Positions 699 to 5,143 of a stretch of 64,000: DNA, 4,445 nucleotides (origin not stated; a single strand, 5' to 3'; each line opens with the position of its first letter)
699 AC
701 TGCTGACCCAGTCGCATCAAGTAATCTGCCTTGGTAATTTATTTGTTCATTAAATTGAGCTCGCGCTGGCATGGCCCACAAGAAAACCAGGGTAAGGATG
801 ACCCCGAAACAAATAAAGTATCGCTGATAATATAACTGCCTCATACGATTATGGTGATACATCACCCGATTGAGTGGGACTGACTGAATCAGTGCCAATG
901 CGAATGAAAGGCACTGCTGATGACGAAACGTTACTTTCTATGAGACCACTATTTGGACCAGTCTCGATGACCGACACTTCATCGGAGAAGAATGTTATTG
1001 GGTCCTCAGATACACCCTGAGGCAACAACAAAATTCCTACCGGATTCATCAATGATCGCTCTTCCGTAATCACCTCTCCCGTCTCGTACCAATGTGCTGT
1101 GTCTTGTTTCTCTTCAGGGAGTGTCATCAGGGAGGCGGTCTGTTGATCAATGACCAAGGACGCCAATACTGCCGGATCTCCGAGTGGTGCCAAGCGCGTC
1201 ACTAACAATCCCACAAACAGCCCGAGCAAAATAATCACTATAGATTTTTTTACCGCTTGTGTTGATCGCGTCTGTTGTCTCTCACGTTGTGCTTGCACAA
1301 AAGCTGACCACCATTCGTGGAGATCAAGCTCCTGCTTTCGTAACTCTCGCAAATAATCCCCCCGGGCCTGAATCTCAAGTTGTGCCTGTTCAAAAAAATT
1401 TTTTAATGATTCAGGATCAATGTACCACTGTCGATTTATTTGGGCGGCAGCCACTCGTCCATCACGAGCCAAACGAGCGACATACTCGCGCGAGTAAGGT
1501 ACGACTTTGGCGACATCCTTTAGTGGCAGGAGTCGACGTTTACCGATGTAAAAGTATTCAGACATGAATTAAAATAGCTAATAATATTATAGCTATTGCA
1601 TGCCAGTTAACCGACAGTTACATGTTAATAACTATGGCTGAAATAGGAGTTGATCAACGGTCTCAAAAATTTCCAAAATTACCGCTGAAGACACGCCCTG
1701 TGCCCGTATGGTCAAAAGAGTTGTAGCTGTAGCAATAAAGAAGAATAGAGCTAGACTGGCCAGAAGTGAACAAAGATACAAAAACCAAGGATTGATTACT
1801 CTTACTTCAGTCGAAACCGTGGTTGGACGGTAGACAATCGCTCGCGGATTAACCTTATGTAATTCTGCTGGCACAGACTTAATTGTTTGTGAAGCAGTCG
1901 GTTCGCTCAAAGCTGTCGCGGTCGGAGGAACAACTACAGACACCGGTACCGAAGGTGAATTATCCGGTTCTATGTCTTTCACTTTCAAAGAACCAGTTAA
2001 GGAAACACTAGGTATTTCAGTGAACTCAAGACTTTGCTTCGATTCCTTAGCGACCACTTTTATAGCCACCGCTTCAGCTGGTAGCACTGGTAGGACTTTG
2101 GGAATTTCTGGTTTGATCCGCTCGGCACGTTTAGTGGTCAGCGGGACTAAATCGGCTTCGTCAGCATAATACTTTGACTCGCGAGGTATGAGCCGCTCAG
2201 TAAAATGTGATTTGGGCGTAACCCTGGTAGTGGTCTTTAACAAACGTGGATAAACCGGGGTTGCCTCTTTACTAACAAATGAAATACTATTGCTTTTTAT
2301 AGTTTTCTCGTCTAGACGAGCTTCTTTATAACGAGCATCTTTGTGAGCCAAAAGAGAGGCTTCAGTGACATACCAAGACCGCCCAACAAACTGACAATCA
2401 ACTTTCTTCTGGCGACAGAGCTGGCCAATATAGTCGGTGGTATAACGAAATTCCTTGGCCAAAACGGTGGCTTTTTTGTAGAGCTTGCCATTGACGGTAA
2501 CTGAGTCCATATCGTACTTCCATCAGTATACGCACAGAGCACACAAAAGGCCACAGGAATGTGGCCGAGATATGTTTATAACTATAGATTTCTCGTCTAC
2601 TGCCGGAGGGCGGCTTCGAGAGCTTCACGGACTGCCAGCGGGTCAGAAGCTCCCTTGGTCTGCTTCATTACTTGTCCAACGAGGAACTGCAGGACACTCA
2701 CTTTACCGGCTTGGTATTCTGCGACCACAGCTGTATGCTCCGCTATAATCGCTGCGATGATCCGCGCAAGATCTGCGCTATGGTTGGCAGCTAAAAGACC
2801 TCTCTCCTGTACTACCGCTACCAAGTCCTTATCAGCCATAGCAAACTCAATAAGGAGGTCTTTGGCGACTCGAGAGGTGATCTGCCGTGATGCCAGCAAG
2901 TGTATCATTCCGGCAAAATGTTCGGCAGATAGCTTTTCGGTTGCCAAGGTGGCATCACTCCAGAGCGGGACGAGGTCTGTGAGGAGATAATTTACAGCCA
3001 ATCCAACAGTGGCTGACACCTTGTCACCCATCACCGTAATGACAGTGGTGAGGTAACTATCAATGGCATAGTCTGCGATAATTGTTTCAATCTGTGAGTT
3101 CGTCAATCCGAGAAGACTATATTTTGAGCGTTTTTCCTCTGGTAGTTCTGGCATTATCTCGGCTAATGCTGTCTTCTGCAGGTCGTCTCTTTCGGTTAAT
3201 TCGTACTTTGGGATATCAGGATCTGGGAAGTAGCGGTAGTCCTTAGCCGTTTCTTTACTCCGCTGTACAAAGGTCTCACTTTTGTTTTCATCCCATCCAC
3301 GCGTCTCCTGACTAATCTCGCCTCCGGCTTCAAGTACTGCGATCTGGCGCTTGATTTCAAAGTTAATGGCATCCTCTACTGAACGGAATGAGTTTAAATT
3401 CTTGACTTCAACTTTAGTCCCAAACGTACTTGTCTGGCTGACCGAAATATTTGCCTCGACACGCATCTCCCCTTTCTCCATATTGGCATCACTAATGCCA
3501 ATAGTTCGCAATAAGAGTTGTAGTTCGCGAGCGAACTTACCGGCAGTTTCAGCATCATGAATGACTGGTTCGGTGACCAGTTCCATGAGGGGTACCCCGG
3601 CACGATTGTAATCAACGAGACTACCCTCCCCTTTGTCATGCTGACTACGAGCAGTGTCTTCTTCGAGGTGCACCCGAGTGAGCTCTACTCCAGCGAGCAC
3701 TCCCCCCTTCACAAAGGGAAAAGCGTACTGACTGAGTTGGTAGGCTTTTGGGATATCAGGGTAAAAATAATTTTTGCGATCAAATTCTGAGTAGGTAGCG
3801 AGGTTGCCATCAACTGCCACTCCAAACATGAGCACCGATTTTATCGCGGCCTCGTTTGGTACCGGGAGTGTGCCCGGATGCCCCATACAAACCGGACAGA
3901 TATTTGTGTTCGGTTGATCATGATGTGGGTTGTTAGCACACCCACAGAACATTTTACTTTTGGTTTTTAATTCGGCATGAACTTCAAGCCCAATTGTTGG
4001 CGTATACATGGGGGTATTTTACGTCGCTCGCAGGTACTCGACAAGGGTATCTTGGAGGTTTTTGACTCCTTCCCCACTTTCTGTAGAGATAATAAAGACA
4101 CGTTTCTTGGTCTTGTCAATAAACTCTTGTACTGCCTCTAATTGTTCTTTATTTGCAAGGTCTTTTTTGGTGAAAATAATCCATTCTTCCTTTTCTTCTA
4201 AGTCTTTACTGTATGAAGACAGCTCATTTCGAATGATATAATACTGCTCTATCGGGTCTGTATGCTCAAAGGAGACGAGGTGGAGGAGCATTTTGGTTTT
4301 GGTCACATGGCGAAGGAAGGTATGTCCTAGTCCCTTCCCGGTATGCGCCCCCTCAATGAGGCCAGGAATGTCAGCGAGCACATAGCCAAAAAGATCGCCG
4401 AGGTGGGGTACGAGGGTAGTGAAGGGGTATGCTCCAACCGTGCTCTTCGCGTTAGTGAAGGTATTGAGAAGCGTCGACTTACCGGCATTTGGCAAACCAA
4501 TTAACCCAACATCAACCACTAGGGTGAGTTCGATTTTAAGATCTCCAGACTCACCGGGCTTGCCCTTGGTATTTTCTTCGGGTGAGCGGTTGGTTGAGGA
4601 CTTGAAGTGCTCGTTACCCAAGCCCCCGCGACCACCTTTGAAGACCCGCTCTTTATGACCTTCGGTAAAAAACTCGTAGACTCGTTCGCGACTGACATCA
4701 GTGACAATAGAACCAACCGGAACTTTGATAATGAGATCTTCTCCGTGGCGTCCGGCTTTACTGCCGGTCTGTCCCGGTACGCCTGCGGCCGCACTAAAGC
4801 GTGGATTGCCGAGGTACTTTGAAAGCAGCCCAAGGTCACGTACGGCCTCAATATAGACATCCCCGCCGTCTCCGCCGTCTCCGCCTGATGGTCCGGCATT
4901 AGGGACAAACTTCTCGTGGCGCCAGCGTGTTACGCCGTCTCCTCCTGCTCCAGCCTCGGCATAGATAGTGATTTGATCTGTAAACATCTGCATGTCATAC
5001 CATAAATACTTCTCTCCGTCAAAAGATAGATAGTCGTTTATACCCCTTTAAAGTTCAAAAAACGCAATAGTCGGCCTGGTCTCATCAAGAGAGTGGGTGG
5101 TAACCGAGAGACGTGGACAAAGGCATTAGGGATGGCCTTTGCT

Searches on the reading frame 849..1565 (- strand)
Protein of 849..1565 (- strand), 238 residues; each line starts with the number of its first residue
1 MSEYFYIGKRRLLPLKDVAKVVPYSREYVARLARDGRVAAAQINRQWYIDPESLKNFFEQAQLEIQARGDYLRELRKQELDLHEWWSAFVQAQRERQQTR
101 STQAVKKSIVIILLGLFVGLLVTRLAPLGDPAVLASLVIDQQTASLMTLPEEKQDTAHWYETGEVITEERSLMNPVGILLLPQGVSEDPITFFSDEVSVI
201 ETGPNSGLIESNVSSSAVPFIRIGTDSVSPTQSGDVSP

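Call 8: search_protein_families(library=pfam, proteins=[window:849-1565:-], max_evalue=0.001)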
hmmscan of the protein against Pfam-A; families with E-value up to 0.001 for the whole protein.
window:849-1565:- (238 aa): 1 family
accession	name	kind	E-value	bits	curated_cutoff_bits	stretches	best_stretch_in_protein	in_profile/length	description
PF12728.13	HTH_17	-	1.6e-06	28.7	27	1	15-60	4-49/51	Helix-turn-helix domain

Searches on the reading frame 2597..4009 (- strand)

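Call 8: search_protein_families(library=pfam, proteins=[window:2597-4009:-], max_evalue=0.001)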
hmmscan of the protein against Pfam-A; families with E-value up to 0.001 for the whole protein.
window:2597-4009:- (470 aa): 2 families
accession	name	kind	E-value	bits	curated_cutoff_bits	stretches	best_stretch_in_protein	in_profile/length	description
PF02934.20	GatB_N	-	1.7e-105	352.6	23.4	1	5-273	2-273/277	GatB/GatE catalytic domain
PF02637.23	GatB_Yqey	-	1.8e-27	96.5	27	1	337-468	15-148/148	GatB domain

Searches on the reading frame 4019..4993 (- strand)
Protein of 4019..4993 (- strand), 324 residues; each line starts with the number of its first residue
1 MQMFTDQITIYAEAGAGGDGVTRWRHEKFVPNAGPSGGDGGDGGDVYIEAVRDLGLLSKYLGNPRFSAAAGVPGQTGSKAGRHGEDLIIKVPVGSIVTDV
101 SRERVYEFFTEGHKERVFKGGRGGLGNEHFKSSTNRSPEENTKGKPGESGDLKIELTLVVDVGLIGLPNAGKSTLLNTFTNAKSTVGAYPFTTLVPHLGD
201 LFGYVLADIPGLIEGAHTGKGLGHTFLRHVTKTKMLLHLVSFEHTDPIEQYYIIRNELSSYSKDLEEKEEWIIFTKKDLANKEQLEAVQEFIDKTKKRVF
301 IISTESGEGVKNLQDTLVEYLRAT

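Call 8: search_protein_families(library=pfam, proteins=[window:4019-4993:-], max_evalue=0.001)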
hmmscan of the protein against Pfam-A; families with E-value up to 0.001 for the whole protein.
window:4019-4993:- (324 aa): 4 families
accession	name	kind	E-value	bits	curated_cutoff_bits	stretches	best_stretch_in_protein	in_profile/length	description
PF01018.28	GTP1_OBG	-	4.6e-45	153.4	27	1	6-157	2-154/155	GTP1/OBG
PF01926.29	MMR_HSR1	-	8.6e-23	81.1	21.9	1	161-276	1-113/113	50S ribosome-binding GTPase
PF02421.24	FeoB_N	-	7.5e-07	29.2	27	1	162-212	3-57/156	Ferrous iron transport protein B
PF03193.22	RsgA_GTPase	-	7.9e-06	26.2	30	0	269-318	55-105/174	RsgA GTPase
